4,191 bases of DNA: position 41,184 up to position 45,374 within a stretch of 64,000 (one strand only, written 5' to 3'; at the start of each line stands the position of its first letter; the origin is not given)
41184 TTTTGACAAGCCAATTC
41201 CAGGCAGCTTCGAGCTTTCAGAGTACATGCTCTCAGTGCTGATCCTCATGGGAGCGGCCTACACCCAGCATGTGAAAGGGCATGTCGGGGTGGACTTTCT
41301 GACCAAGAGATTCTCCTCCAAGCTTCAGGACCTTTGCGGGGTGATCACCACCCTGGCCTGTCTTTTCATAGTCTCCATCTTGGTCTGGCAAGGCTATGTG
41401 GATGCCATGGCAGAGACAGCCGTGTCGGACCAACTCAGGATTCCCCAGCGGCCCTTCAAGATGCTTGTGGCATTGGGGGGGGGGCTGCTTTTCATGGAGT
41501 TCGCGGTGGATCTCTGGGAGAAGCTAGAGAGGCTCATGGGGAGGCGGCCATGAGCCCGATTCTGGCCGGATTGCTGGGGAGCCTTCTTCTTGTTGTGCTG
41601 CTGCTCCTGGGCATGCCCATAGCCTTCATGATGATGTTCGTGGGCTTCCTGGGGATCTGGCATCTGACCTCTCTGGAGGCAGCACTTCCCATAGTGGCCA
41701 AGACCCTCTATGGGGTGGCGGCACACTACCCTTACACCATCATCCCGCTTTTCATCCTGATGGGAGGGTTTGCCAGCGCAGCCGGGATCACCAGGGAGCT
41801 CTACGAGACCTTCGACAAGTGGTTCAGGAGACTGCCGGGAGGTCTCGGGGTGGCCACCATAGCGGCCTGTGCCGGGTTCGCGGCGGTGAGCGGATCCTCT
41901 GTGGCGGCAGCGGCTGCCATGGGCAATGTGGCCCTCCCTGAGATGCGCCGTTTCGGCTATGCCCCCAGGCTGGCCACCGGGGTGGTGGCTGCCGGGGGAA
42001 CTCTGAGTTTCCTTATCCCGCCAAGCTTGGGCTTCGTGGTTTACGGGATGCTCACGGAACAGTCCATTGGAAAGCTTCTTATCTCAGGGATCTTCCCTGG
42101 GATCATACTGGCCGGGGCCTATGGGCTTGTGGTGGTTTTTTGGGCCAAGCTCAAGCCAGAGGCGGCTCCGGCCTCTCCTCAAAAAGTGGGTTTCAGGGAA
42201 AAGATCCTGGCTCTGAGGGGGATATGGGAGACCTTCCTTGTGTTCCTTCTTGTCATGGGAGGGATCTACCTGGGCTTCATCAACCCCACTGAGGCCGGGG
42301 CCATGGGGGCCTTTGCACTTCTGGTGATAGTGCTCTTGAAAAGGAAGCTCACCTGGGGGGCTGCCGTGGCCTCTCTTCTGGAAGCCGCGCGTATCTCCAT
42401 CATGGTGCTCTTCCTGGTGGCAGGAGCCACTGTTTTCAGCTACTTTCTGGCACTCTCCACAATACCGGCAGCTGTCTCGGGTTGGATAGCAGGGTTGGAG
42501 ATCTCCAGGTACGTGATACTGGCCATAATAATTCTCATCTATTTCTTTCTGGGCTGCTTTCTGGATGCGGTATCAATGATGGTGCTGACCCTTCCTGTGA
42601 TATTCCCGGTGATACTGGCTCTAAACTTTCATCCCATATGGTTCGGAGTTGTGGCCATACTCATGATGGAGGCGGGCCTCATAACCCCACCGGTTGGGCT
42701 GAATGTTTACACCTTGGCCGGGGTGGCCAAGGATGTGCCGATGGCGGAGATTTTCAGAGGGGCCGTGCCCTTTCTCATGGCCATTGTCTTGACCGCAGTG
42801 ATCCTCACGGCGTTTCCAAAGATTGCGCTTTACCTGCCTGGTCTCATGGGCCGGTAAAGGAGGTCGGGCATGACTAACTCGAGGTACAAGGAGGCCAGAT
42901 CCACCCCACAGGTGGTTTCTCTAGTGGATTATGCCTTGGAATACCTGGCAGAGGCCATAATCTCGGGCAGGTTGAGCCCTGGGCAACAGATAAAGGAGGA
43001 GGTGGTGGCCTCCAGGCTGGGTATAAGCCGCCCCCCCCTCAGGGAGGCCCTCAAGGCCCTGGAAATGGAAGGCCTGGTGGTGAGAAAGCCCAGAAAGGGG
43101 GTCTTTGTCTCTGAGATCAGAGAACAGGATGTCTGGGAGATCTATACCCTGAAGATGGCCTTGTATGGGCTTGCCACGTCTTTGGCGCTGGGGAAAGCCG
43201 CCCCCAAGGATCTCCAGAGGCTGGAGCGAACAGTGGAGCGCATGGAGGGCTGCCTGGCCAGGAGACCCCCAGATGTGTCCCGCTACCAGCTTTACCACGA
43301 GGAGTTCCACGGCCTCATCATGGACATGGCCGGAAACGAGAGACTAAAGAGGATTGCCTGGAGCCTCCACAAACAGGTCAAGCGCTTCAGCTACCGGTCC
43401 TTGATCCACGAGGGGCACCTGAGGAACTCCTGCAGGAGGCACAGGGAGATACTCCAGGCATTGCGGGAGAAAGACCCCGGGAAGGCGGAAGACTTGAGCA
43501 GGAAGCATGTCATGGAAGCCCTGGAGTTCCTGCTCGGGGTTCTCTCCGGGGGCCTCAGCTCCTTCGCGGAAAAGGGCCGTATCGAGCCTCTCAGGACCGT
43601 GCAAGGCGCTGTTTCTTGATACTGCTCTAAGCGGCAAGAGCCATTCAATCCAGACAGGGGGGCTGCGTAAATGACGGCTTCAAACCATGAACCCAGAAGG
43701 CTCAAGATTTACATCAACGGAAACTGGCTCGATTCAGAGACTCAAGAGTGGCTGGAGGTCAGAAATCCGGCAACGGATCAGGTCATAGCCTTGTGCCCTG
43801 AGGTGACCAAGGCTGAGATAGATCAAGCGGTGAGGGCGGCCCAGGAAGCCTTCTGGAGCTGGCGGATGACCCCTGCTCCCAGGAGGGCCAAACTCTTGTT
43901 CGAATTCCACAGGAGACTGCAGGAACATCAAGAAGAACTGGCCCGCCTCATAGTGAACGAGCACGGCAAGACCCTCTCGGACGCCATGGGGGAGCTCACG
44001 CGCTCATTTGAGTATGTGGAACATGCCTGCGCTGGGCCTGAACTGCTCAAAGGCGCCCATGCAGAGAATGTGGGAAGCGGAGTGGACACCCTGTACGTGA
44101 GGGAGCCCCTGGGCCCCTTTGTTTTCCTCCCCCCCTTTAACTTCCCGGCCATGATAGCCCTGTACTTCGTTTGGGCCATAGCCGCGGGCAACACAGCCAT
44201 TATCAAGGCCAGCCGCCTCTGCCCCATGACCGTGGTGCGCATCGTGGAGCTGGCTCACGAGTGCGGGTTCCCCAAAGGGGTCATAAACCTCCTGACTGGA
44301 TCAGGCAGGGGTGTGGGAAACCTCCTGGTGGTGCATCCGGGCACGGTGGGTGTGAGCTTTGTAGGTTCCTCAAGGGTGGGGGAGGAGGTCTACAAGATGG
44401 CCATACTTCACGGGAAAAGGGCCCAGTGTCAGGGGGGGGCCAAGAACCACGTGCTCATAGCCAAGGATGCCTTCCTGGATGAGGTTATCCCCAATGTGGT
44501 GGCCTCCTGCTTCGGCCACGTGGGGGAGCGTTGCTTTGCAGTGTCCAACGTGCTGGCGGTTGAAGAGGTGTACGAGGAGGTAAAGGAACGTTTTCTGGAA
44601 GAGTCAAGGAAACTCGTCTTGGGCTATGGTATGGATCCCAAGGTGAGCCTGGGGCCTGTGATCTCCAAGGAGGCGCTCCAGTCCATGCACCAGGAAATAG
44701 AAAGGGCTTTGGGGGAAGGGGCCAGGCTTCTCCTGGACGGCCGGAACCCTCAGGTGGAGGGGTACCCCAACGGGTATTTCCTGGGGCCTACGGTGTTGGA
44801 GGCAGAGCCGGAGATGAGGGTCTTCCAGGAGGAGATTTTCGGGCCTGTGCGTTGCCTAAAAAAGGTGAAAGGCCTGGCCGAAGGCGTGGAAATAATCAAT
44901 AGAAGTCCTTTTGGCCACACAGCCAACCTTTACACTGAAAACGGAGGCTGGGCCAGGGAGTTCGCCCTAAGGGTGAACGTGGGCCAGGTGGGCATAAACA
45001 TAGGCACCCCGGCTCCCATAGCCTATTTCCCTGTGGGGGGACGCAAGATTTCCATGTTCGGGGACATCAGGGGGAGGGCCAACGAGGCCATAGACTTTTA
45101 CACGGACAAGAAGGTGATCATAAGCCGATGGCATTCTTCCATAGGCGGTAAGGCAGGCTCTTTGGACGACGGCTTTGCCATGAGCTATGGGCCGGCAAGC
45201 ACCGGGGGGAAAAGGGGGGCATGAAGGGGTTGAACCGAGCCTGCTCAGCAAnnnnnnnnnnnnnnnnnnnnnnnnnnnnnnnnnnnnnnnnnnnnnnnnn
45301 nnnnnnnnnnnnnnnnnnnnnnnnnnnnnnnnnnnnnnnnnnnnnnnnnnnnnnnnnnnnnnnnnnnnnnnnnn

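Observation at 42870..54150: Candidate anaerobic nicotinate/nicotinamide (N-heterocycle) degradation cluster in a non-clostridial background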

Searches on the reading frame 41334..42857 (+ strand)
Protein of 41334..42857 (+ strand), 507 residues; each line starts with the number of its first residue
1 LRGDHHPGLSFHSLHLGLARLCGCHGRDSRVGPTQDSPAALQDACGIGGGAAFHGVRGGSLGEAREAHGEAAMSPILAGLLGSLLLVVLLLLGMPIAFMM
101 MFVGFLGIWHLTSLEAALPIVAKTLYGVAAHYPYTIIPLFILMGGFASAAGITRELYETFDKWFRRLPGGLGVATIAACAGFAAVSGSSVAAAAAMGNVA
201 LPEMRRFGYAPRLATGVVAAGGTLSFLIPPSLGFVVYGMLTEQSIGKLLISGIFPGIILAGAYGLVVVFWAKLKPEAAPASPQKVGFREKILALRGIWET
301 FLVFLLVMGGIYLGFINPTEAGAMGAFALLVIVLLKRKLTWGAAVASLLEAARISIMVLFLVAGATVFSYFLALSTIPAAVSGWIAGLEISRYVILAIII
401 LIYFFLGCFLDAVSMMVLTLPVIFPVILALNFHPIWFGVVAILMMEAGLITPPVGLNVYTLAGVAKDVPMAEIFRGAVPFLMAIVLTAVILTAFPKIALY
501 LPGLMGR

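Call 24: search_protein_families(library=pfam, proteins=[window:41334-42857:+], max_evalue=0.00001)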
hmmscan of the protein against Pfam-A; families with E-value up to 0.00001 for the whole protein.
window:41334-42857:+ (507 aa): 1 family
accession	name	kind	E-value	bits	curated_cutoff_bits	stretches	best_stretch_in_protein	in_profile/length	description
PF06808.19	DctM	-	3.4e-96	323.1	23.8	1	85-497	3-413/413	Tripartite ATP-independent periplasmic transporter, DctM component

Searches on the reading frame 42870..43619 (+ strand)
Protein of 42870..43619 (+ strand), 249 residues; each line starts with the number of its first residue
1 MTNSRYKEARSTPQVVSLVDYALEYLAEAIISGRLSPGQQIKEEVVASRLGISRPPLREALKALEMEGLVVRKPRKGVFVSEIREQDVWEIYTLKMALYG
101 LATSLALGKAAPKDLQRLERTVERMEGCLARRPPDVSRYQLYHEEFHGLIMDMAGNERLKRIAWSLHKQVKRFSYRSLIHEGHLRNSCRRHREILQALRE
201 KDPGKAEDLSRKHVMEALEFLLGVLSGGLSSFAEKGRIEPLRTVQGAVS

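Call 3: search_protein_families(library=pfam, proteins=[window:42870-43619:+])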
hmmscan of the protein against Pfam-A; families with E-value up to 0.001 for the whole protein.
window:42870-43619:+ (249 aa): 3 families
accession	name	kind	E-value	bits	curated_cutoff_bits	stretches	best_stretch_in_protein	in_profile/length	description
PF07729.17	FCD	-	5.1e-24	85.5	24.3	1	90-214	1-123/125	FCD domain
PF00392.27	GntR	-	4.9e-18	65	27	1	24-80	7-64/64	Bacterial regulatory proteins, gntR family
PF13412.12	HTH_24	-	0.00024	21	21.9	0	46-70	23-47/48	Winged helix-turn-helix DNA-binding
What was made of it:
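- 42870..43619 (+): GntR/FCD-family transcription regulator; presumed pathway regulator, effector unknown. Pfam GntR + FCD (call 3).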

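Call 4: search_protein_families(library=ncbifam, proteins=[window:42870-43619:+])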
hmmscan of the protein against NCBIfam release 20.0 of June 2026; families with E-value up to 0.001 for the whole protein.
window:42870-43619:+ (249 aa): 16 families
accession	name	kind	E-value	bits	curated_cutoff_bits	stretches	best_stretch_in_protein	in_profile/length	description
TIGR03338.1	phnR_burk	equivalog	2e-36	125.6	271.5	1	23-218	17-210/212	phosphonate utilization associated transcriptional regulator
NF003011.0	PRK03837.1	subfamily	1.3e-15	57.7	260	2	107-217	123-229/241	transcriptional regulator NanR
NF007001.0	PRK09464.1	equivalog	1.2e-13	51.3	330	1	18-222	11-233/254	pyruvate dehydrogenase complex transcriptional repressor PdhR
NF008576.0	PRK11534.1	equivalog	4.6e-13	49.4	218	1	23-220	13-216/225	DNA-binding transcriptional regulator CsiR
NF008504.0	PRK11414.1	equivalog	3.6e-12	46.5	225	1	16-203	10-197/221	GntR family transcriptional regulator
NF007741.0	PRK10421.1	equivalog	3.4e-09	36.4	311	1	23-90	13-79/262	transcriptional regulator LldR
TIGR02018.2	his_ut_repres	equivalog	1.8e-08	34.1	220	1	24-86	6-69/226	histidine utilization transcriptional repressor HutC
NF052282.1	PLP_TF_PdxR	equivalog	9.6e-08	31.5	320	1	23-87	7-72/448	MocR-like pyridoxine biosynthesis transcription factor PdxR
NF007442.0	PRK09990.1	equivalog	4.9e-07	29.4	301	1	19-216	12-230/256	transcriptional regulator GlcC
TIGR03337.1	phnR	equivalog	1.1e-06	28.5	296.75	1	25-81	9-66/231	phosphonate utilization transcriptional regulator PhnR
NF008273.0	PRK11050.1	equivalog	1.2e-05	25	153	1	5-82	25-96/156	manganese-binding transcriptional regulator MntR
NF008571.0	PRK11523.1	equivalog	2.6e-05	23.8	396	0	28-84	19-76/258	transcriptional regulator ExuR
NF052441.1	TransRegRv0792c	equivalog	6.5e-05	22.3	400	1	24-87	23-87/260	Rv0792c family HTH-type transcriptional regulator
TIGR02325.1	C_P_lyase_phnF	equivalog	0.00015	21.4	156.8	1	24-82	15-74/238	phosphonate metabolism transcriptional regulator PhnF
NF007588.0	PRK10225.1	equivalog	0.00041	19.7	442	0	28-87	20-80/257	Uxu operon transcriptional regulator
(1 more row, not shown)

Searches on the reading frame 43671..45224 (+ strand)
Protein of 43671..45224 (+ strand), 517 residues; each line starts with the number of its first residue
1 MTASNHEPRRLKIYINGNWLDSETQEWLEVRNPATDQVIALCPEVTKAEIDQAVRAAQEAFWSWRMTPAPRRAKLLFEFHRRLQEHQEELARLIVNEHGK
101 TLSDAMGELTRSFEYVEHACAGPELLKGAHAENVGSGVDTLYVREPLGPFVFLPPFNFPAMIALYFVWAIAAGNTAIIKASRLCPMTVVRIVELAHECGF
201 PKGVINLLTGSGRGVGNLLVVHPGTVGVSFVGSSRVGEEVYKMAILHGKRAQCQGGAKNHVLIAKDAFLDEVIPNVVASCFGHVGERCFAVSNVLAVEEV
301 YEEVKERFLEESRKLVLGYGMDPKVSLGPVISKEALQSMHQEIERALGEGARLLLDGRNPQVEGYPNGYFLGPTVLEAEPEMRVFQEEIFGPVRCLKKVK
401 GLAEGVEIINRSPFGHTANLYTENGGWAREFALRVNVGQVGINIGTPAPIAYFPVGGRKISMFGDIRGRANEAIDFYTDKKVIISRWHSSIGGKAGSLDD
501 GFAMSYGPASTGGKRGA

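Call 3: search_protein_families(library=pfam, proteins=[window:43671-45224:+])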
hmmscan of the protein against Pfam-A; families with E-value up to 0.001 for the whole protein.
window:43671-45224:+ (517 aa): 1 family
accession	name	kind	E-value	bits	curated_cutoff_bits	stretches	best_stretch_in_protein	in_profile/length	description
PF00171.27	Aldedh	-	5.6e-127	424.5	23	1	19-482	1-460/461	Aldehyde dehydrogenase family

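Call 4: search_protein_families(library=ncbifam, proteins=[window:43671-45224:+])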
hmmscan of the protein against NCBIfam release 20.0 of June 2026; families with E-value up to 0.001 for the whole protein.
window:43671-45224:+ (517 aa): 42 families (the best 25 are shown)
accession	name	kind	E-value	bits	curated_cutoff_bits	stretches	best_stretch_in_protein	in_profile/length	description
TIGR01722.1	MMSDH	subfamily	7.3e-142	473.4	448.5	1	12-487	2-477/477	CoA-acylating methylmalonate-semialdehyde dehydrogenase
NF052305.1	DioxValDhHalo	equivalog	7.2e-99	331.9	750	1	12-485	6-481/483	2,5-dioxovalerate dehydrogenase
NF042993.1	AlphKGSA_gudD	equivalog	1.1e-96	324.5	770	1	11-483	4-478/481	alpha-ketoglutaric semialdehyde dehydrogenase GucD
NF002852.0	PRK03137.1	subfamily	1.3e-81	274.9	648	1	9-463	35-491/514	L-glutamate gamma-semialdehyde dehydrogenase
TIGR01804.1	BADH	equivalog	3.3e-80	269.8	668.6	1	14-480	1-466/467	betaine-aldehyde dehydrogenase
TIGR01780.1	SSADH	subfamily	3.9e-80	269.9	646.35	1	30-478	1-445/448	succinate-semialdehyde dehydrogenase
TIGR02299.1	HpaE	equivalog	2.7e-79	267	638.35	1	12-484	2-475/488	5-carboxymethyl-2-hydroxymuconate semialdehyde dehydrogenase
NF010000.0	PRK13473.1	subfamily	4.5e-79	266.3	615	1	12-482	4-469/475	aminobutyraldehyde dehydrogenase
TIGR01237.1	D1pyr5carbox2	equivalog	3.9e-75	253.6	659.65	1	12-471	34-496/511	L-glutamate gamma-semialdehyde dehydrogenase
NF040792.1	glyc_ald_dh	equivalog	1.8e-74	251.5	760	1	12-451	2-442/488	D-glyceraldehyde dehydrogenase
NF040648.1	lactal_redase_Meth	equivalog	7e-74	249.5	650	1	14-484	2-461/463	lactaldehyde dehydrogenase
NF009725.0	PRK13252.1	equivalog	2.4e-72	243.9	593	1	11-483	7-477/488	betaine-aldehyde dehydrogenase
NF006916.0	PRK09407.1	equivalog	4.2e-71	240.1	521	1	23-489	31-496/526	succinic semialdehyde dehydrogenase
NF007497.0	PRK10090.1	equivalog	3.6e-70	237.1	500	1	8-461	4-456/480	aldehyde dehydrogenase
NF045735.1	PaDhStyDPseudo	equivalog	7.8e-69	232.6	850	1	11-483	3-479/483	phenylacetaldehyde dehydrogenase StyD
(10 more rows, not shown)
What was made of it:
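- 43671..45224 (+): MMSDH-type (CoA-acylating, beta-decarboxylating) aldehyde dehydrogenase; predicted 2-formylglutarate to glutaryl-CoA + CO2. TIGR01722 473.4 bits against a 448.5 cut-off (call 4).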

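Call 35: search_solved_structures(query=window:43671-45224:+, max_evalue=1e-60, show_alignments=2)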
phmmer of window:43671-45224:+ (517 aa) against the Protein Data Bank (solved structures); distinct sequences matched with E-value up to 1e-60: 33.
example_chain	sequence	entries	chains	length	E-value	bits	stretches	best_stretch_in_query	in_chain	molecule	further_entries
9q0d_A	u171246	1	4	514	2e-118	399.6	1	14-494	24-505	methylmalonate-semialdehyde dehydrogenase (CoA acylating)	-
1t90_A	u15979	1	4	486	7e-118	397.7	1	7-487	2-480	Probable methylmalonate-semialdehyde dehydrogenase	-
5tjr_A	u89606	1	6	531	1.5e-112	380.2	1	15-489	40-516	Methylmalonate-semialdehyde dehydrogenase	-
4zz7_A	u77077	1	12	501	1.8e-110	373.3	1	15-492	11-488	Methylmalonate-semialdehyde dehydrogenase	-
9izx_A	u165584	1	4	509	1.8e-108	366.7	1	10-489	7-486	Methylmalonate-semialdehyde/malonate-semialdehyde dehydrogenase [acylating], mitochondrial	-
8xxq_A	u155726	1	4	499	2.9e-108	366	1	11-489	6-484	Methylmalonate-semialdehyde/malonate-semialdehyde dehydrogenase [acylating], mitochondrial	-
9izv_A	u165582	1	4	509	4.5e-108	365.4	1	10-489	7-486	Methylmalonate-semialdehyde/malonate-semialdehyde dehydrogenase [acylating], mitochondrial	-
9izw_A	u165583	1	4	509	1.7e-107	363.5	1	10-489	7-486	Methylmalonate-semialdehyde/malonate-semialdehyde dehydrogenase [acylating], mitochondrial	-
9izu_C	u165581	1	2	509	3.2e-107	362.6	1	10-489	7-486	Methylmalonate-semialdehyde/malonate-semialdehyde dehydrogenase [acylating], mitochondrial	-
4e4g_A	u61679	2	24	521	1e-104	354.3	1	15-492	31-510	Methylmalonate-semialdehyde dehydrogenase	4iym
5izd_A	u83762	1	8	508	1.1e-71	245.3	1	11-463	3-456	D-glyceraldehyde dehydrogenase (NADP(+))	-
5j77_A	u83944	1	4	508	2.2e-71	244.4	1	11-463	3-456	D-glyceraldehyde dehydrogenase (NADP(+))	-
5m4x_A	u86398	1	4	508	2.2e-71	244.3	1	11-463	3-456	D-glyceraldehyde dehydrogenase (NADP(+))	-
8of1_A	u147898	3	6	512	1.7e-68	234.8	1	15-482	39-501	Succinate-semialdehyde dehydrogenase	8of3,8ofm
2d4e_A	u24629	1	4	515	2.6e-65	224.3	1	13-483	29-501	5-carboxymethyl-2-hydroxymuconate semialdehyde dehydrogenase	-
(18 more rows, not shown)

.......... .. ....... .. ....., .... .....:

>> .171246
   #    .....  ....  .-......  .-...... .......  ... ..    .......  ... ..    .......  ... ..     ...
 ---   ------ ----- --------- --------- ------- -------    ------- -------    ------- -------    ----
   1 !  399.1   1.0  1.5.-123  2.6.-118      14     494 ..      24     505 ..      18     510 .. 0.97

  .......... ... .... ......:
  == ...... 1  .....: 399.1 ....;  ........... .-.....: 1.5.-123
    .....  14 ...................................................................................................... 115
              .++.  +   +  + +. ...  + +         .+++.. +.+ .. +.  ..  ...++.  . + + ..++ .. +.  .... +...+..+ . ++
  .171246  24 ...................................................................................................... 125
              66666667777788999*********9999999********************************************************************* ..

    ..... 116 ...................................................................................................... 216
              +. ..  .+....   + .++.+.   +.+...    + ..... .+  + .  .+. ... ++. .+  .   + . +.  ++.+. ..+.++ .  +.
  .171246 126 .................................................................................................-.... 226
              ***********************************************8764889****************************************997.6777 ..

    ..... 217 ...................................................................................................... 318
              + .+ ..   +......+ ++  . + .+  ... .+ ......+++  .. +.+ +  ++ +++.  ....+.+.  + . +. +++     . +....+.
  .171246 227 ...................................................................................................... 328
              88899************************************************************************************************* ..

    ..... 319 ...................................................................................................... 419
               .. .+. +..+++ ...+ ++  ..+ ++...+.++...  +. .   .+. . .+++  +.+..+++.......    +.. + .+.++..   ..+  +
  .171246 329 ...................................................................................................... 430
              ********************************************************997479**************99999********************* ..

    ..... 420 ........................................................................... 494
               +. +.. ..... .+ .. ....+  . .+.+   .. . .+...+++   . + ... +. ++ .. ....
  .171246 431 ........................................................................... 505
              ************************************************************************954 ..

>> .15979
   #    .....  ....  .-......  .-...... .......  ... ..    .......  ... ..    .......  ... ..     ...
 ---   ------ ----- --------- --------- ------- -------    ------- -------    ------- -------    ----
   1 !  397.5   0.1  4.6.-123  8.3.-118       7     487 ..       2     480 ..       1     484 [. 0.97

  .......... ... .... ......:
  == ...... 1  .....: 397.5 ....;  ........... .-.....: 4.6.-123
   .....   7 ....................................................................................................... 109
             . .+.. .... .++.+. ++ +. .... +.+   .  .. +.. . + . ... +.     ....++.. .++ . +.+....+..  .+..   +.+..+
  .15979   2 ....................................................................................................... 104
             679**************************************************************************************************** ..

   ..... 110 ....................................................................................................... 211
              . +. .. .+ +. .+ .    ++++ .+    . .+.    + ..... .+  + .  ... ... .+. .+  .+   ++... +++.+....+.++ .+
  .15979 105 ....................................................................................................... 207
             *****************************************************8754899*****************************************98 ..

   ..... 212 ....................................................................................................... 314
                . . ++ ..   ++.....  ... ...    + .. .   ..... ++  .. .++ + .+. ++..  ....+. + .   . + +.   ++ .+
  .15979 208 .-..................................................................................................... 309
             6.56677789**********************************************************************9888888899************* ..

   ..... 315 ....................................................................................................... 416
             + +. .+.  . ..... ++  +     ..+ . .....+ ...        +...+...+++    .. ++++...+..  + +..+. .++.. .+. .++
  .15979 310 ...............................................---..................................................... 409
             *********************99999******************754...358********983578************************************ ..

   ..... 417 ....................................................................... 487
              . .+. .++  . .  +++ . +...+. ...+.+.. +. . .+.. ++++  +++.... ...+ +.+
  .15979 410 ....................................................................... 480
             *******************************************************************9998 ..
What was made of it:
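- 43671..45224 (+): The best PDB hits are all MMSDHs (call 35).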

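Call 47: list_cluster_members(proteins=[P0001, window:43671-45224:+, window:49764-50927:+, window:53572-54150:+])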
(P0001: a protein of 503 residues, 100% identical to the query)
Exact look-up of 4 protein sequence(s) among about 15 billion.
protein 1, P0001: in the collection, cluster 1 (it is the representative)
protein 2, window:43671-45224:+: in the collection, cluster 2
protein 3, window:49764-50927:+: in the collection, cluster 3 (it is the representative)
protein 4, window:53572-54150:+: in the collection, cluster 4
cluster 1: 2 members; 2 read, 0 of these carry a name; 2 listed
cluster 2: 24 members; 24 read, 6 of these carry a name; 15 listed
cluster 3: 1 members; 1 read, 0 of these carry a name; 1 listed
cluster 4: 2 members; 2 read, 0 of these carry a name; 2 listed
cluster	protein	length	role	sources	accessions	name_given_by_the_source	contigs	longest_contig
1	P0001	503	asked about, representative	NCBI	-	-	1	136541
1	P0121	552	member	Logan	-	-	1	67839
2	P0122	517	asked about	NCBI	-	-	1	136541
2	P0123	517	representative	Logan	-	-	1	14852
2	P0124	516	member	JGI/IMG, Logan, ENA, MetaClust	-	\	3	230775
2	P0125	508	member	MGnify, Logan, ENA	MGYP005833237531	FL=1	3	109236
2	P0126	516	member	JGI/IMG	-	malonate-semialdehyde dehydrogenase (acetylating)/methylmalonate-semialdehyde ...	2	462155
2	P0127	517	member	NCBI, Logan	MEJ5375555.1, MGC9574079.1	MAG: CoA-acylating methylmalonate-semialdehyde dehydrogenase [bacterium]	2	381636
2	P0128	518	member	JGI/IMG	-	malonate-semialdehyde dehydrogenase (acetylating)/methylmalonate-semialdehyde ...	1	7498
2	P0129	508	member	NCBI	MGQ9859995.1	MAG: CoA-acylating methylmalonate-semialdehyde dehydrogenase [Thermodesulfobacteriota ...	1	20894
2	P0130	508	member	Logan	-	-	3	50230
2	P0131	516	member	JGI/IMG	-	-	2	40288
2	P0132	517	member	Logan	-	-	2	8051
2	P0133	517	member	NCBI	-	-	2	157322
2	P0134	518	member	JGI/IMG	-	-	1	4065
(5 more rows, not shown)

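Call 50: find_encoding_contigs(protein=window:43671-45224:+, flank=10000, max_places=2)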
Protein window:43671-45224:+ (517 aa): no gene with exactly this product is on record in the collection.
